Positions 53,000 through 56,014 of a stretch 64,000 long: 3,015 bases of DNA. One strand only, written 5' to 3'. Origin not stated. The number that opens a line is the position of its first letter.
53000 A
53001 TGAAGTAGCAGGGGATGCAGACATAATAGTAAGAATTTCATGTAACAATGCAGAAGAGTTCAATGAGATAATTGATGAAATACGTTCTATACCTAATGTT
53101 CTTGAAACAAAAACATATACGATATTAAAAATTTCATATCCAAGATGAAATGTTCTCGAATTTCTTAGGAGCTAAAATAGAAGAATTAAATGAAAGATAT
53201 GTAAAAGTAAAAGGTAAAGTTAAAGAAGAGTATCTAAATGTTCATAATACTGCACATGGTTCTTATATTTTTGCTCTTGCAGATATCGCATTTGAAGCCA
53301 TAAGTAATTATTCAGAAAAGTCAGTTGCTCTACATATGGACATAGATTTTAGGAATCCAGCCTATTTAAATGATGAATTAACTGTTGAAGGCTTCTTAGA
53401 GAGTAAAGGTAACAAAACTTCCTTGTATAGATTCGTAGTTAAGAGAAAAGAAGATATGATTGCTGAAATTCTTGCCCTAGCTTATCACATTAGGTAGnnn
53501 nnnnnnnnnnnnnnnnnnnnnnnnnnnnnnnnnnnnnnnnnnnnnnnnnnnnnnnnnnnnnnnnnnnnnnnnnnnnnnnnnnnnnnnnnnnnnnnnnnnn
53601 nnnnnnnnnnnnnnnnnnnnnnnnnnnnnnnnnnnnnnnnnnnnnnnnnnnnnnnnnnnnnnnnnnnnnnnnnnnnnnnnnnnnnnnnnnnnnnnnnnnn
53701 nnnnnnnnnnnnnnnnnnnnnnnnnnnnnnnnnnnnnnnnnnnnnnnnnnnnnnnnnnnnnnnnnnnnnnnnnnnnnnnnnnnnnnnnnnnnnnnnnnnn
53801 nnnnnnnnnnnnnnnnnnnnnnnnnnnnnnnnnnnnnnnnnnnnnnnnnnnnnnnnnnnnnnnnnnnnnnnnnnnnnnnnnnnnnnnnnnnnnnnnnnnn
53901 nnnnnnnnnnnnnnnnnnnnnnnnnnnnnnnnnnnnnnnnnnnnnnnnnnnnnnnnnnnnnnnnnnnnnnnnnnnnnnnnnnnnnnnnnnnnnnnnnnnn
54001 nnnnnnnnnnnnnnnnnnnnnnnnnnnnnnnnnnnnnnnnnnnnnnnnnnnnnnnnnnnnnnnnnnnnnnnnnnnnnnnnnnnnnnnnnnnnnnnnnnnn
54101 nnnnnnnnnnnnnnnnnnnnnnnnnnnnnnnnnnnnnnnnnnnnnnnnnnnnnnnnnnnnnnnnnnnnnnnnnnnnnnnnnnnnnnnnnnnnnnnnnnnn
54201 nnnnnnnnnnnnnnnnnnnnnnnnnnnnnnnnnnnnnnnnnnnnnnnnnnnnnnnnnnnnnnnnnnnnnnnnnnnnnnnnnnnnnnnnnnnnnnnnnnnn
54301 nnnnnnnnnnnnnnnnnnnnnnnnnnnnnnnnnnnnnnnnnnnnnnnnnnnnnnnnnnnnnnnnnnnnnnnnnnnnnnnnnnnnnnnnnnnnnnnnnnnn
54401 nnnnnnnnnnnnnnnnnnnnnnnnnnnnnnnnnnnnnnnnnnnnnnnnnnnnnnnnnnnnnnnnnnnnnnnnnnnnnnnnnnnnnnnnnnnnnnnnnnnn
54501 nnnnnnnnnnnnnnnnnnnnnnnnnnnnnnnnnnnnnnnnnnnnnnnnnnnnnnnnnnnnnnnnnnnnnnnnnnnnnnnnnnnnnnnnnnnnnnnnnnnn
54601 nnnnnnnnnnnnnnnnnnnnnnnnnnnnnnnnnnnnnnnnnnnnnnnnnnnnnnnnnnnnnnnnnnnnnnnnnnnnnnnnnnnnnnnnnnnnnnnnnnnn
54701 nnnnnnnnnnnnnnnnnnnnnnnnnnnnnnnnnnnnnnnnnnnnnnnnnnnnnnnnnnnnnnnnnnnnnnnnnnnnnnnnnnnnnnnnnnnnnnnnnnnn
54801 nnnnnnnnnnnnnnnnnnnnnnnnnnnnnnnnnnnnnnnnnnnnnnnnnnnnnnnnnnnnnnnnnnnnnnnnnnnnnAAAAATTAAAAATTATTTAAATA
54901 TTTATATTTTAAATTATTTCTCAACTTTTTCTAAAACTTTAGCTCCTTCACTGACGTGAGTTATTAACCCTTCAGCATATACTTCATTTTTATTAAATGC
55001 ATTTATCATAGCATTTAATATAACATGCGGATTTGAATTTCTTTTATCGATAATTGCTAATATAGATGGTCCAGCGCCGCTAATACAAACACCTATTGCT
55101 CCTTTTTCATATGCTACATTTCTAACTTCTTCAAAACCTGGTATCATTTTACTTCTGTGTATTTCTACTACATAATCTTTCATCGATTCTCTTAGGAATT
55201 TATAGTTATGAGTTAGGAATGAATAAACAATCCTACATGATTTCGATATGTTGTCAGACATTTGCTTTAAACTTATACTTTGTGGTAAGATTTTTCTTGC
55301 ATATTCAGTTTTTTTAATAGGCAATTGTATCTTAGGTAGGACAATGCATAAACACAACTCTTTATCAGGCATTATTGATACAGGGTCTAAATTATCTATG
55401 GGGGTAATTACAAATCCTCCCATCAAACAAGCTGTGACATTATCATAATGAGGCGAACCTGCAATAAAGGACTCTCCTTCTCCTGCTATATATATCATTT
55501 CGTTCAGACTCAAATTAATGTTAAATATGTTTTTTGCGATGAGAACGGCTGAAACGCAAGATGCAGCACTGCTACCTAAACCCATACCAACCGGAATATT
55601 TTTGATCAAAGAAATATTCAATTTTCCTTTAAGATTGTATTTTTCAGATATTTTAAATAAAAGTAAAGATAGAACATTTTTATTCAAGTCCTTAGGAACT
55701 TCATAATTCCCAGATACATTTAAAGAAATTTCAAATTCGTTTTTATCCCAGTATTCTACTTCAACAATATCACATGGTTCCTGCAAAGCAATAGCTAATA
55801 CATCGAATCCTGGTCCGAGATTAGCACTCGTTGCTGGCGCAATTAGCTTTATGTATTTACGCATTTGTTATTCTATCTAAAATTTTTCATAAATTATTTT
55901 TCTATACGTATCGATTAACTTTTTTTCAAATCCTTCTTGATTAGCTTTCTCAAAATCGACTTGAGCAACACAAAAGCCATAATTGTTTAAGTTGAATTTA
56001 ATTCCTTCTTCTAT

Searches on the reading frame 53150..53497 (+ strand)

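Call 62: search_protein_families(library=pfam, proteins=[window:53150-53497:+], max_evalue=0.001)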
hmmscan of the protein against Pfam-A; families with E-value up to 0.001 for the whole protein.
window:53150-53497:+ (115 aa): 1 family
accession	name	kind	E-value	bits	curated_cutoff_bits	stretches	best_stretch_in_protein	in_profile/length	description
PF03061.28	4HBT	-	1.1e-09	38.9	20.6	1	32-103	1-76/79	Thioesterase superfamily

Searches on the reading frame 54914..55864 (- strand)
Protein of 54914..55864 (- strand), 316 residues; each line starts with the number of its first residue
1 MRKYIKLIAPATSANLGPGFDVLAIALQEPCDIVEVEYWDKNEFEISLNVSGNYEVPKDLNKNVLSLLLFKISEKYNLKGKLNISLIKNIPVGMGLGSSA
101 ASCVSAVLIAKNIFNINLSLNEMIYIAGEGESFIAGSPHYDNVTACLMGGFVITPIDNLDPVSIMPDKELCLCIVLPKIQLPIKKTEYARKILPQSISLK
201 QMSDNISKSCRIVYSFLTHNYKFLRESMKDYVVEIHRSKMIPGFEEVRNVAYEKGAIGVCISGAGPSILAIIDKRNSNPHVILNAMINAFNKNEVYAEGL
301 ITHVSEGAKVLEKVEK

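Call 62: search_protein_families(library=pfam, proteins=[window:54914-55864:-], max_evalue=0.001)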
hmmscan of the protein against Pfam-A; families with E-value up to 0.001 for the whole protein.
window:54914-55864:- (316 aa): 3 families
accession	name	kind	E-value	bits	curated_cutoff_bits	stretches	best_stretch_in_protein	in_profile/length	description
PF00288.32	GHMP_kinases_N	-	1.6e-16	60.7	22.3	1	71-150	9-87/87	GHMP kinases N terminal domain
PF08544.19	GHMP_kinases_C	-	3.2e-07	31.1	21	1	224-277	13-71/85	GHMP kinases C terminal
PF22700.2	MVD-like_N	-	0.00093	19.3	27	0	63-130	63-131/157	Diphosphomevalonate decarboxylase-like N-terminal domain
